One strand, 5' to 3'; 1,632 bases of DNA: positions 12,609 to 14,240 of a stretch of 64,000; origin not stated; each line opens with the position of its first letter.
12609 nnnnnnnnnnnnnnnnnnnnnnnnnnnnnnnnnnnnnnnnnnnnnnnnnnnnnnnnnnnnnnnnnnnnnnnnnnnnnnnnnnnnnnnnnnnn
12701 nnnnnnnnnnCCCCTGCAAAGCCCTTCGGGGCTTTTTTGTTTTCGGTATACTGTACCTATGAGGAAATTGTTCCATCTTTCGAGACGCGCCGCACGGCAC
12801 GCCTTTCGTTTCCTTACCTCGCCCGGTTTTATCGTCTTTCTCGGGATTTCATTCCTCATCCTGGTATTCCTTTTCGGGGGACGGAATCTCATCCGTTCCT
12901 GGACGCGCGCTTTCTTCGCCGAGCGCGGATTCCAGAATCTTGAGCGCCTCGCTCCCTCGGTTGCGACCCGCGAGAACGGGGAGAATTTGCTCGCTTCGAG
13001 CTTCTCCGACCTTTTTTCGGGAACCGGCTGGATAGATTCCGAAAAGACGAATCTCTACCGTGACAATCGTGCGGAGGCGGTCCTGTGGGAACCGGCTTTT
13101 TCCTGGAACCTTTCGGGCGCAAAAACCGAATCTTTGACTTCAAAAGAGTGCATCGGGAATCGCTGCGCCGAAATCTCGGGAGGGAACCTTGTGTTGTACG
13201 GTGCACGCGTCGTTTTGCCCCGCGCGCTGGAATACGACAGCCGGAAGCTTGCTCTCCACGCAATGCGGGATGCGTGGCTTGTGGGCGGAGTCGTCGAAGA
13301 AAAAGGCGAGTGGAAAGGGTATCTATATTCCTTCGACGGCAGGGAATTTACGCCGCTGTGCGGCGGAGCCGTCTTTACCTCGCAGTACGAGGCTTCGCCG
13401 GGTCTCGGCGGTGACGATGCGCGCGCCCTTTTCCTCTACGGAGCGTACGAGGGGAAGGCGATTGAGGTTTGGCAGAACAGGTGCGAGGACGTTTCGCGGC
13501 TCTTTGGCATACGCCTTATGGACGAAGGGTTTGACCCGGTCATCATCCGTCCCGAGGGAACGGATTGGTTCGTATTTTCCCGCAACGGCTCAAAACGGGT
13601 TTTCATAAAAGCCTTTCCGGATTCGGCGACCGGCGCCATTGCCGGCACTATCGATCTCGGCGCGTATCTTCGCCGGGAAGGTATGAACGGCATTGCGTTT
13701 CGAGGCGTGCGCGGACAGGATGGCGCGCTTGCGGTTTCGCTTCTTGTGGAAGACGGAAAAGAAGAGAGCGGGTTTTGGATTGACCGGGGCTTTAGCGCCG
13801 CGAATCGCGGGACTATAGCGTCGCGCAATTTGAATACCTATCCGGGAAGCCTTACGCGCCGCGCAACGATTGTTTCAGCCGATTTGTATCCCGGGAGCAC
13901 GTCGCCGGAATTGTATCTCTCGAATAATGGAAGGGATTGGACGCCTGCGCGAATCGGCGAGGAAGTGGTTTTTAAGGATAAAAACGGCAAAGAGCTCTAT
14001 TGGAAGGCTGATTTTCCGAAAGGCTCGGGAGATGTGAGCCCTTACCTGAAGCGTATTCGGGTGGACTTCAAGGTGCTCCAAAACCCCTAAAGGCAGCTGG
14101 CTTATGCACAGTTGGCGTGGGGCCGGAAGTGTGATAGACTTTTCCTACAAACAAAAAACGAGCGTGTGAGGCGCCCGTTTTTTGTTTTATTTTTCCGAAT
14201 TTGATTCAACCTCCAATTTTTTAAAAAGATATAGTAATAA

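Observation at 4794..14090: Duplicated module: giant tail-fibre-like secreted protein plus anchored cupredoxin-like protein, flanking an ABC exporter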

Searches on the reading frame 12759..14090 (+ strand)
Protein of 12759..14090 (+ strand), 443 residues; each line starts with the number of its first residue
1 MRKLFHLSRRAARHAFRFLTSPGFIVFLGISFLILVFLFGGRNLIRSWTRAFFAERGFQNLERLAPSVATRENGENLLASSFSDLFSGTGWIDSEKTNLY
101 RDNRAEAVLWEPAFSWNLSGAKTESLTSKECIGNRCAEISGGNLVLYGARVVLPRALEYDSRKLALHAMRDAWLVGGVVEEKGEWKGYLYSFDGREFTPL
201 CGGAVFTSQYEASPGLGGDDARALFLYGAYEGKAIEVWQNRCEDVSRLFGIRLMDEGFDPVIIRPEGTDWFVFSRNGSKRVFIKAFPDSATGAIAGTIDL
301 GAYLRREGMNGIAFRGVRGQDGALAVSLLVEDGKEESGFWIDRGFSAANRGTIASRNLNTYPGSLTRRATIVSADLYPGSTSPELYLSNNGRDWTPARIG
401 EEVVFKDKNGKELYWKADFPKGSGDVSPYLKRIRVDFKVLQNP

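Call 3: search_protein_families(library=pfam, proteins=[window:12759-14090:+], max_evalue=1)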
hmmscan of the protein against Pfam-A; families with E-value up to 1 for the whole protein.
window:12759-14090:+ (443 aa): 0 families

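Call 6: search_protein_families(library=ncbifam, proteins=[window:12759-14090:+], max_evalue=1)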
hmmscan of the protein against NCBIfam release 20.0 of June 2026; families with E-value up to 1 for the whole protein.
window:12759-14090:+ (443 aa): 0 families

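Call 7: search_protein_families(library=phrogs, proteins=[window:12759-14090:+], max_evalue=1)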
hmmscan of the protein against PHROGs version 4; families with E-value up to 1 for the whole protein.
window:12759-14090:+ (443 aa): 0 families

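Call 34: find_homologous_proteins(query=window:12759-14090:+)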
Query window:12759-14090:+ (443 aa): 8 proteins with E <= 0.001 among 8000 candidates.
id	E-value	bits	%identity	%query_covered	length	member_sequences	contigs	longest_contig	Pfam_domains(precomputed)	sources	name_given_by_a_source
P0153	0.0e+0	1012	100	100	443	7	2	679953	-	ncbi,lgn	-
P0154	2.5e-126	440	47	99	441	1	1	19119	-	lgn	-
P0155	1.7e-120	421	46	99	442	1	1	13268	-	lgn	-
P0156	7.5e-58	214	35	82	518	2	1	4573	-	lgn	-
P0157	6.1e-54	201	33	84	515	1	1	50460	-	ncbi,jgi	jgi:hypothetical protein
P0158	2.0e-50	190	36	82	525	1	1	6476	-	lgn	-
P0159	7.5e-47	178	35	83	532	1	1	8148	-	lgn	-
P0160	4.5e-29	119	29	81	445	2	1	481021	-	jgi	-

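Call 36: find_encoding_contigs(protein=P0153, flank=10000, max_places=3)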
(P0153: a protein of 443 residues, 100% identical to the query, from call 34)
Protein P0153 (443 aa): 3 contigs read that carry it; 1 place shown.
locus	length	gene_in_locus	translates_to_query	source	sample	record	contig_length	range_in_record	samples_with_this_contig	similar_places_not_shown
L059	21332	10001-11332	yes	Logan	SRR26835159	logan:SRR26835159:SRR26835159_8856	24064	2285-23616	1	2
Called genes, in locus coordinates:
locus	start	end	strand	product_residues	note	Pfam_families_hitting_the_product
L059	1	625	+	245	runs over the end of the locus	PF13462:Thioredoxin_4, PF13098:Thioredoxin_2, PF01323:DSBA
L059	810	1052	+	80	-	PF00462:Glutaredoxin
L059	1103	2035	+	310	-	PF00070:Pyr_redox (faint), PF00890:FAD_binding_2 (weak), PF01134:GIDA (faint), PF01266:DAO (faint), PF07992:Pyr_redox_2, PF12831:FAD_oxidored (weak), PF13738:Pyr_redox_3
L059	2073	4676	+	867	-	-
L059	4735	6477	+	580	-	PF00664:ABC_membrane, PF00005:ABC_tran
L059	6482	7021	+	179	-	PF13473:Cupredoxin_1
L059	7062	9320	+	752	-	-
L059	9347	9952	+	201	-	PF13473:Cupredoxin_1 (weak)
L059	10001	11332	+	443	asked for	-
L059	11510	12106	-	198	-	PF21175:RecR_C (weak)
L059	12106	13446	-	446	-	PF00772:DnaB, PF13481:AAA_25, PF03796:DnaB_C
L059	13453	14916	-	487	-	PF00133:tRNA-synt_1 (faint), PF01406:tRNA-synt_1e, PF09334:tRNA-synt_1g, PF09190:DALR_2 (weak)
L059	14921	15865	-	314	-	-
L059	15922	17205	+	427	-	PF00932:LTD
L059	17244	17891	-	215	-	PF04608:PgpA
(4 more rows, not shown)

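Call 42: find_encoding_contigs(protein=P0160, flank=10000, max_places=1)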
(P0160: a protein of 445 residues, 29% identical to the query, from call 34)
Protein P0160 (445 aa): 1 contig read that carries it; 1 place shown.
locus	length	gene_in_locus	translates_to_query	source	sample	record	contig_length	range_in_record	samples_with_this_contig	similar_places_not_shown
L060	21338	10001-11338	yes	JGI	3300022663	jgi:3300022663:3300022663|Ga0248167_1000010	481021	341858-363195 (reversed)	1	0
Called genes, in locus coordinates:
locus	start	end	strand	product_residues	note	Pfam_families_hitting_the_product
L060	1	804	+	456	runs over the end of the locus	PF02874:ATP-synt_ab_N, PF00006:ATP-synt_ab, PF22919:ATP-synt_VA_C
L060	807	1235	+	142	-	PF02823:ATP-synt_DE_N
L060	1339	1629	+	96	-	PF00166:Cpn10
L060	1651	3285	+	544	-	PF00118:Cpn60_TCP1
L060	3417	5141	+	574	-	-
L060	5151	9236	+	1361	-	-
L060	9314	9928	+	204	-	PF07731:Cu-oxidase_2 (faint), PF13473:Cupredoxin_1, PF00127:Copper-bind (faint)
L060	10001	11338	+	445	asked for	-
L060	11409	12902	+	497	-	-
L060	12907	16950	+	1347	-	-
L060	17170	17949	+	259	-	PF04055:Radical_SAM (weak), PF13186:SPASM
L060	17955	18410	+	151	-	PF00583:Acetyltransf_1, PF13673:Acetyltransf_10 (weak), PF13508:Acetyltransf_7, PF08445:FR47 (weak)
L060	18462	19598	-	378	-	PF01409:tRNA-synt_2d, PF03147:FDX-ACB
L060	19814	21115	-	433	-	PF15902:Sortilin-Vps10 (faint), PF14870:PSII_BNR, PF13860:FlgD_ig, PF18962:Por_Secre_tail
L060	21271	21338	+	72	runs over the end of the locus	-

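Call 43: find_encoding_contigs(protein=P0157, flank=10000, max_places=1)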
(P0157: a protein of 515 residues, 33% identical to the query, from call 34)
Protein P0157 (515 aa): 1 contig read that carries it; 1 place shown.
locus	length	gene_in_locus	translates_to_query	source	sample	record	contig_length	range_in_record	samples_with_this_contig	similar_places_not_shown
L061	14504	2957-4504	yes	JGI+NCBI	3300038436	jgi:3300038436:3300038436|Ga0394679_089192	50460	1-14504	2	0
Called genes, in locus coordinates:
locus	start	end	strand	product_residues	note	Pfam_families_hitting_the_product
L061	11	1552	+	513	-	-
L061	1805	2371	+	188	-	PF13473:Cupredoxin_1, PF00127:Copper-bind (weak)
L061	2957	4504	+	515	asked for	-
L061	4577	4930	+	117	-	PF05635:23S_rRNA_IVP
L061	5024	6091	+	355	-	PF26209:Phage_phiTE_241_C (faint)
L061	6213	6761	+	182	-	PF13473:Cupredoxin_1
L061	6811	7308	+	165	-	-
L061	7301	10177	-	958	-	PF00535:Glycos_transf_2, PF13641:Glyco_tranf_2_3, PF00534:Glycos_transf_1, PF13692:Glyco_trans_1_4, PF20706:GT4-conflict (weak)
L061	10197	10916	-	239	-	PF00005:ABC_tran, PF13304:AAA_21 (faint)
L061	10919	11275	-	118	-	-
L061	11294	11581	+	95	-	-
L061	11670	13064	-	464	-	PF01501:Glyco_transf_8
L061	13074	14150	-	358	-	PF13439:Glyco_transf_4, PF20706:GT4-conflict (weak), PF00534:Glycos_transf_1, PF13692:Glyco_trans_1_4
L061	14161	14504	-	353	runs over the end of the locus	PF00535:Glycos_transf_2, PF13641:Glyco_tranf_2_3 (weak)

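Call 45: predict_structure(alignment_id=A2)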
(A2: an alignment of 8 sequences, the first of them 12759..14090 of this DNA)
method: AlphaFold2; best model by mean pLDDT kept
length: 443 residues; sequences in the alignment: 8
mean_pLDDT: 71.0   pTM: 0.62
mean pLDDT of the five models: 71.0, 70.1, 69.3, 69.0, 65.2
residues with pLDDT >= 90: 74; 70-90: 182; 50-70: 135; < 50: 52
segments of 3 or more residues with pLDDT < 50: 1-5, 50-67, 85-108
pLDDT, mean of each block of 10 residues (from residue 1): 48 61 79 76 55 35 38 69 43 28 39 69 66 91 91 92 91 94 92 93 87 89 87 85 78 63 77 71 74 73 61 56 66 70 66 62 78 70 83 87 88 77 55 75 61
secondary structure, 60 per line:
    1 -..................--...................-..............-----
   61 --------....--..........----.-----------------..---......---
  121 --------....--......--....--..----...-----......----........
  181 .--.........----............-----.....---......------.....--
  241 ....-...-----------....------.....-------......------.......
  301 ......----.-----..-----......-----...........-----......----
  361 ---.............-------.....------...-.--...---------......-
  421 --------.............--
elements in order: H2-19 H22-40 H42-55 E69-72 E75-84 E112-117 E129-132 E135-140 E143-146 E163-168 E173-181 E184-192 E197-208 E214-218 E222-227 E234-238 E241-244 E260-263 E270-274 E282-287 E294-299 H300-306 E324-329 E335-345 E351-356 E364-376 E384-388 E395-397 E402-404 E414-419 E429-441

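Call 50: search_protein_families(library=pfam, proteins=[L060:3417-5141:+, L060:11409-12902:+, L060:5151-9236:+, L061:5024-6091:+], max_evalue=0.1)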
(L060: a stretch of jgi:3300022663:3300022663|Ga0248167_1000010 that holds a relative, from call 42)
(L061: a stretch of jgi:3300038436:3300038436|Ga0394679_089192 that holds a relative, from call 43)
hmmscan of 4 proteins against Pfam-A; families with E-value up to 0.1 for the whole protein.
L060:3417-5141:+ (574 aa): 1 family
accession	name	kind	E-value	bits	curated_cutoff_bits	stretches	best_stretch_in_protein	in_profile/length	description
PF23684.1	ORF20A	-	0.06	14.1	27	0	350-388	36-71/88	ORF20A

L060:11409-12902:+ (497 aa): 0 families

L060:5151-9236:+ (1361 aa): 1 family
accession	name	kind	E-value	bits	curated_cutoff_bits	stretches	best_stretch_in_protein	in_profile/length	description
PF03906.20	Phage_T7_tail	-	0.026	14.7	25.2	0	1163-1193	124-154/157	Phage T7 tail fibre protein, N-terminal domain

L061:5024-6091:+ (355 aa): 0 families

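Call 71: find_encoding_contigs(protein=P0154, flank=10000, max_places=1)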
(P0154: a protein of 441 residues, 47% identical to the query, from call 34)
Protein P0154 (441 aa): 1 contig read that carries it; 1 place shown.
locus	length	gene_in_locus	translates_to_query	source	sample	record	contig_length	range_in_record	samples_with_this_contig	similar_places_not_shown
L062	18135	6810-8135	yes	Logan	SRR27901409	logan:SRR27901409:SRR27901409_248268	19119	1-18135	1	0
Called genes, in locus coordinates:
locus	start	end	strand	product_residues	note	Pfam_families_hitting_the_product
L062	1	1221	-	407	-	?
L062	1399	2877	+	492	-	-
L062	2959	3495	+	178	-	PF13473:Cupredoxin_1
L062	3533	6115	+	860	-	-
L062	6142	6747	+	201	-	PF13473:Cupredoxin_1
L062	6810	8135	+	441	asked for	-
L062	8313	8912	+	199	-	-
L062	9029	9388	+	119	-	-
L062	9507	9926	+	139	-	-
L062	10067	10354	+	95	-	-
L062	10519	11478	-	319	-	-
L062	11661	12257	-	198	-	PF21176:RecR_HhH (weak), PF13662:Toprim_4 (weak), PF21175:RecR_C (weak)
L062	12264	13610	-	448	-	PF00772:DnaB, PF13481:AAA_25, PF03796:DnaB_C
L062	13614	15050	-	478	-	PF01406:tRNA-synt_1e, PF09334:tRNA-synt_1g, PF00133:tRNA-synt_1 (weak), PF09190:DALR_2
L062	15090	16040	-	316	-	-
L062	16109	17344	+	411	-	PF00932:LTD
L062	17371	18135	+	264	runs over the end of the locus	PF02683:DsbD_TM (weak), PF11139:SfLAP (weak)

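Call 72: find_encoding_contigs(protein=P0155, flank=10000, max_places=1)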
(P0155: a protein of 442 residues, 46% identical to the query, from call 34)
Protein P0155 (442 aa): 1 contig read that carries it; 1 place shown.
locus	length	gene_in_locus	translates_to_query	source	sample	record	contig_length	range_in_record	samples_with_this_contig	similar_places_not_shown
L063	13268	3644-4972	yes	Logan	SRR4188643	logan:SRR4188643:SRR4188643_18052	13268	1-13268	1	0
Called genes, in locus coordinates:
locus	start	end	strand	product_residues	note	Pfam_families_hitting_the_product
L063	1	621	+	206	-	?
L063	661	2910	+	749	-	-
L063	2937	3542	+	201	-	PF13473:Cupredoxin_1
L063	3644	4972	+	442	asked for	-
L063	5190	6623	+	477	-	PF03060:NMO (weak)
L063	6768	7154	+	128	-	-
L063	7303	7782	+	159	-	-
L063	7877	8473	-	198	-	PF21176:RecR_HhH (weak), PF13662:Toprim_4 (weak), PF21175:RecR_C (weak)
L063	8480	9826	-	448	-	PF00772:DnaB, PF13481:AAA_25, PF03796:DnaB_C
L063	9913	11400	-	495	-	PF01406:tRNA-synt_1e, PF09334:tRNA-synt_1g, PF00133:tRNA-synt_1 (weak), PF09190:DALR_2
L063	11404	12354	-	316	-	-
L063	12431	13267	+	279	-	?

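Call 83: search_solved_structures(query=A2, max_evalue=1)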
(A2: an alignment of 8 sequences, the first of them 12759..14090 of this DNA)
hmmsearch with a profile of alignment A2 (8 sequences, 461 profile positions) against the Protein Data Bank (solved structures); distinct sequences matched with E-value up to 1: 2.
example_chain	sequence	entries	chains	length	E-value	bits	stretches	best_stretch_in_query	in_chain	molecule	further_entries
6m6z_A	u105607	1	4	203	0.24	13.3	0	16-57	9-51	TMH4C4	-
2jd9_A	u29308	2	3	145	0.31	13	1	394-432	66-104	YECBM32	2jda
